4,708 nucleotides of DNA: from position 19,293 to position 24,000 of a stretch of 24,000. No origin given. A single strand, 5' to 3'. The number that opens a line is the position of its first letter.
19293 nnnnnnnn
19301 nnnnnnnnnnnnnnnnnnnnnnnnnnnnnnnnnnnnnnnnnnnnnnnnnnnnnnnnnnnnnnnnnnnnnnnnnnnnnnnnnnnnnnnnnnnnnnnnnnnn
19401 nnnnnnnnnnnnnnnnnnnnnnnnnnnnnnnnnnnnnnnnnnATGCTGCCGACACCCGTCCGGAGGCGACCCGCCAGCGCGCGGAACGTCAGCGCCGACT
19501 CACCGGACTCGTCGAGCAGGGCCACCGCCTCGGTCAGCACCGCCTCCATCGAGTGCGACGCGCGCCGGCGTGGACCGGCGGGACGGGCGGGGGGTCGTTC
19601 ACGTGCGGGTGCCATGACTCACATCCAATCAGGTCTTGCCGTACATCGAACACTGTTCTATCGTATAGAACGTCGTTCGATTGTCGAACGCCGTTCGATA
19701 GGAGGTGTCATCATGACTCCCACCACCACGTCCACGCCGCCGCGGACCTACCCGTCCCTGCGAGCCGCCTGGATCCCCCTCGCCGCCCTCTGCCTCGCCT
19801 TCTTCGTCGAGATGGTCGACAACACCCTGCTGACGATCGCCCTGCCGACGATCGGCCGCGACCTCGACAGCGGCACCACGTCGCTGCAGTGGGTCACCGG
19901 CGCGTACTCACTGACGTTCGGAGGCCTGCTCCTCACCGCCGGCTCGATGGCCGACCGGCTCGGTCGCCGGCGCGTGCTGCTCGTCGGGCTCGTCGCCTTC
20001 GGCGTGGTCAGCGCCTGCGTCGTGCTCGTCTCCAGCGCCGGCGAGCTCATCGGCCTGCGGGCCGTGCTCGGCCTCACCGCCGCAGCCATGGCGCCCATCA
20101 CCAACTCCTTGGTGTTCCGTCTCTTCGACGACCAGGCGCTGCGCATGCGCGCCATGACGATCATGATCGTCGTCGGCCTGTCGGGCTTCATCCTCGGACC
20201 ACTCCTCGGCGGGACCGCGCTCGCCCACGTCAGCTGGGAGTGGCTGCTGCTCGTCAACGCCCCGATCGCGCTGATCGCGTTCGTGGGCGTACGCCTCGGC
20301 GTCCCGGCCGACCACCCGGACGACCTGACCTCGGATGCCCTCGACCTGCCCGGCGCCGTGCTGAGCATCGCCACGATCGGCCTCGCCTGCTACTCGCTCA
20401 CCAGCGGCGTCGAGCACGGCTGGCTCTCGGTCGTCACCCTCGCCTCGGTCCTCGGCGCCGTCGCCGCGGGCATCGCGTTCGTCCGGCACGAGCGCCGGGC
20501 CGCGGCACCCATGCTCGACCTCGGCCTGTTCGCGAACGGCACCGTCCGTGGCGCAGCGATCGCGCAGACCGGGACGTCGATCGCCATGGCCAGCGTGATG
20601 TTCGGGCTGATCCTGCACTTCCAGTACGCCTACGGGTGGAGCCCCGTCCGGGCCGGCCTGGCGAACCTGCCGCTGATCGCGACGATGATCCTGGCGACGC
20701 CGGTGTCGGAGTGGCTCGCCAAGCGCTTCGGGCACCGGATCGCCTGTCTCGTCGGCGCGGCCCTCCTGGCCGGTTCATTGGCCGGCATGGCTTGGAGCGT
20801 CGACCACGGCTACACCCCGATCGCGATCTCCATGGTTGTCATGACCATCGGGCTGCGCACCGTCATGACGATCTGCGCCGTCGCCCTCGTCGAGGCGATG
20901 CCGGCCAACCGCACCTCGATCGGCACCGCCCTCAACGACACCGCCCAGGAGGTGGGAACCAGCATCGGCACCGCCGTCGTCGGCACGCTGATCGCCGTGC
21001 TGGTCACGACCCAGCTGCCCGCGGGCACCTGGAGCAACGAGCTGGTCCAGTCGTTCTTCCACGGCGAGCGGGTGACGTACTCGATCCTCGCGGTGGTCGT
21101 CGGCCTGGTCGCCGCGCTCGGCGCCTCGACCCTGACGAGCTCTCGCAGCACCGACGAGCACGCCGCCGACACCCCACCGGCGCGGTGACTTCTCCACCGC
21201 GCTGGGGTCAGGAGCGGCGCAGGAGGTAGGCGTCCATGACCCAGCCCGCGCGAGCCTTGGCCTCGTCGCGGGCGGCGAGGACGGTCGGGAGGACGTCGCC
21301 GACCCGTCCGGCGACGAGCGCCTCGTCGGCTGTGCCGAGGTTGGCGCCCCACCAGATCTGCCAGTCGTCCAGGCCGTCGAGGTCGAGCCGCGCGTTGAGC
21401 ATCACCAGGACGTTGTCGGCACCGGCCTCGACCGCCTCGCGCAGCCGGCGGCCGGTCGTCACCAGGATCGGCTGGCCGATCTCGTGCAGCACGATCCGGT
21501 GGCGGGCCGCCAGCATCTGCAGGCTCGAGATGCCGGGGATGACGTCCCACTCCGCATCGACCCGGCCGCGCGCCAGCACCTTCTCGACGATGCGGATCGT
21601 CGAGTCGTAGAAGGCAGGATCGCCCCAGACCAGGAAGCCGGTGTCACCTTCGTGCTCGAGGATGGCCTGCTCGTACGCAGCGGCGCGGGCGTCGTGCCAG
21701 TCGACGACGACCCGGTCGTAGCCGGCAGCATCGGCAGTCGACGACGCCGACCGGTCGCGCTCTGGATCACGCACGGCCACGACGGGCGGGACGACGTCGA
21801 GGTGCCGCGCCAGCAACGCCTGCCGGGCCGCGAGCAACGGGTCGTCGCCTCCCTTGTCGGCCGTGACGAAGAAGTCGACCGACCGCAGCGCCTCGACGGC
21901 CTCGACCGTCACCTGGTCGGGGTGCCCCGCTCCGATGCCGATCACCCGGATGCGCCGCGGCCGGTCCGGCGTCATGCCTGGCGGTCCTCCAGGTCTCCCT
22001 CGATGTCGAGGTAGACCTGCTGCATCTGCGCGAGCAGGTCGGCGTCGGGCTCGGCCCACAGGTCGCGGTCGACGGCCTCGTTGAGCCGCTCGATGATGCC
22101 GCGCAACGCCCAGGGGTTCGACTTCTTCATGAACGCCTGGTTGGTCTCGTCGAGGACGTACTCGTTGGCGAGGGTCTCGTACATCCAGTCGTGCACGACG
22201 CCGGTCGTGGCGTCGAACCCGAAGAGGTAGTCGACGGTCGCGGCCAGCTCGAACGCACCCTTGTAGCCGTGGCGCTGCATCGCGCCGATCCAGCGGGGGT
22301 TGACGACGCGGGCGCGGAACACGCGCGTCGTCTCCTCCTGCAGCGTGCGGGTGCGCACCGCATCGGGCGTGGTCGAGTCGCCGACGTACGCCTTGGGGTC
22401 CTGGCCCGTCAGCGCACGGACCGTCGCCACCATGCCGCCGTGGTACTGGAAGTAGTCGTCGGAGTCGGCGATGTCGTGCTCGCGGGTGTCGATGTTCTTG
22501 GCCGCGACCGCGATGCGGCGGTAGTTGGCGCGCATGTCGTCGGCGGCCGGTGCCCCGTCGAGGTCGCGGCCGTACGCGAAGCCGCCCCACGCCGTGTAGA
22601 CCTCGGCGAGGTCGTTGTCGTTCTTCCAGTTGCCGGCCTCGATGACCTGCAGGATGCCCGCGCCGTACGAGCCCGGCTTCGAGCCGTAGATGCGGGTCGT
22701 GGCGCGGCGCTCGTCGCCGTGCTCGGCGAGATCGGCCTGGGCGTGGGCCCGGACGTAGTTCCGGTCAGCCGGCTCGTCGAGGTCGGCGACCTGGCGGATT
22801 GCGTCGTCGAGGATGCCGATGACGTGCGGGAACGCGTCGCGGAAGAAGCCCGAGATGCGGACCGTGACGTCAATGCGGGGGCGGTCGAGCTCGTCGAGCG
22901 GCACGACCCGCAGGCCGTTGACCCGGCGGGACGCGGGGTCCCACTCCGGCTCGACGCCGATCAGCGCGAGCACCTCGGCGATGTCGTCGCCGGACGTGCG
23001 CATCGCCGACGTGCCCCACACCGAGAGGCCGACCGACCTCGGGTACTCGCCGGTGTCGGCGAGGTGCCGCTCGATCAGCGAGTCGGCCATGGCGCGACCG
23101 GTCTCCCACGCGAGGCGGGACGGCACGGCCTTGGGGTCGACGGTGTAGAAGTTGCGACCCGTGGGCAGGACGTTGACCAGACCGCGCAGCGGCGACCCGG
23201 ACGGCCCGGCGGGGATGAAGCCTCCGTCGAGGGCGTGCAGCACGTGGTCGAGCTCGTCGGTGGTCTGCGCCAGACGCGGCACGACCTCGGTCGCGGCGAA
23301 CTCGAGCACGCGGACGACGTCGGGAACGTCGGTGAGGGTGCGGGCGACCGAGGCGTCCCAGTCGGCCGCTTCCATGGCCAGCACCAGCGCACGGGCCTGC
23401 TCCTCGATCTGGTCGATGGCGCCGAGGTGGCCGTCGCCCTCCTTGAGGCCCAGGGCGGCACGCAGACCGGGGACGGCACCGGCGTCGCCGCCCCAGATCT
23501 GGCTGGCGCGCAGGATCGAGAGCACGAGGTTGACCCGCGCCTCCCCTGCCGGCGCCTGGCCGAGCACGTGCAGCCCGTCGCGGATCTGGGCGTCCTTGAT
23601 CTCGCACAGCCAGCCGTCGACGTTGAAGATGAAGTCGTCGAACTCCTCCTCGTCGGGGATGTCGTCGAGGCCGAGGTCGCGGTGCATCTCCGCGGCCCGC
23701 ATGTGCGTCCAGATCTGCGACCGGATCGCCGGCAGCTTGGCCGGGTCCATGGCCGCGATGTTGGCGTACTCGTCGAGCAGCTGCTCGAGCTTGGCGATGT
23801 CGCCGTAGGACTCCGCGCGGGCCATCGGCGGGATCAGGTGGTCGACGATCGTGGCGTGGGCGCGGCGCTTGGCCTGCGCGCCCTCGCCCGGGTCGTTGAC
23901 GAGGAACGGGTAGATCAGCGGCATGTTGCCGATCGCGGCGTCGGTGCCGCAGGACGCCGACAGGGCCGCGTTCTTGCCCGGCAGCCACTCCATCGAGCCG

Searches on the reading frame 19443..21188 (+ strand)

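Call 34: search_protein_families(library=pfam, proteins=[window:19443-21188:+])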
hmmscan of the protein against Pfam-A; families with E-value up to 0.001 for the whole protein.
window:19443-21188:+ (581 aa): 2 families
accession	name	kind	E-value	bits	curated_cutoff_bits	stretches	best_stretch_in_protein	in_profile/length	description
PF07690.21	MFS_1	-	1.7e-48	165.7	33.4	2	116-510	1-347/347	Major Facilitator Superfamily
PF13347.12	MFS_2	-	2.4e-05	23.5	27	1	381-559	239-418/427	MFS/sugar transport protein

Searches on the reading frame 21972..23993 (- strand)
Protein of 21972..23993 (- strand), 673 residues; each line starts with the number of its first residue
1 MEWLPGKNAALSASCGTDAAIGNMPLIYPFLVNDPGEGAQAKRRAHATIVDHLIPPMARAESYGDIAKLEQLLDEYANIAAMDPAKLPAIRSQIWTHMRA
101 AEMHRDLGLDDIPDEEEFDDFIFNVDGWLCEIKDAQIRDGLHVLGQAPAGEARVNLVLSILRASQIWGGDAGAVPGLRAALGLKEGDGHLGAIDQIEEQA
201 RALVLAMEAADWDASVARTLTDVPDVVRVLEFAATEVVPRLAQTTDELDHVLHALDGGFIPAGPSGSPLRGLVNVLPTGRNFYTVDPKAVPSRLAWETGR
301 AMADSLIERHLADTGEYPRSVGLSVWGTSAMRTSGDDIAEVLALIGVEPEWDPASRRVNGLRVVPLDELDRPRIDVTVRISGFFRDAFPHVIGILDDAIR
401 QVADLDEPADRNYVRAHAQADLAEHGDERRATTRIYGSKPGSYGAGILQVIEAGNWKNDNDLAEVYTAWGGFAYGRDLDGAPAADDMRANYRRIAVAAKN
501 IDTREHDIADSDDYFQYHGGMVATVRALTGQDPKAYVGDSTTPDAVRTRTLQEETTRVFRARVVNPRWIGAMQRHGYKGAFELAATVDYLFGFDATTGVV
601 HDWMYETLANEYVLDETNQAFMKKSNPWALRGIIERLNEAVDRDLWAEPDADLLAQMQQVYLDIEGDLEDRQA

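Call 34: search_protein_families(library=pfam, proteins=[window:21972-23993:-])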
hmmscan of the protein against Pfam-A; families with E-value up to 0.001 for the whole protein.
window:21972-23993:- (673 aa): 1 family
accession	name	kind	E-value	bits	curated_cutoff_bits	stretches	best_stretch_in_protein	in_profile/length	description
PF02514.21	CobN-Mg_chel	-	1.4e-269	897.8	24.5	1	1-652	436-1089/1090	CobN/Magnesium Chelatase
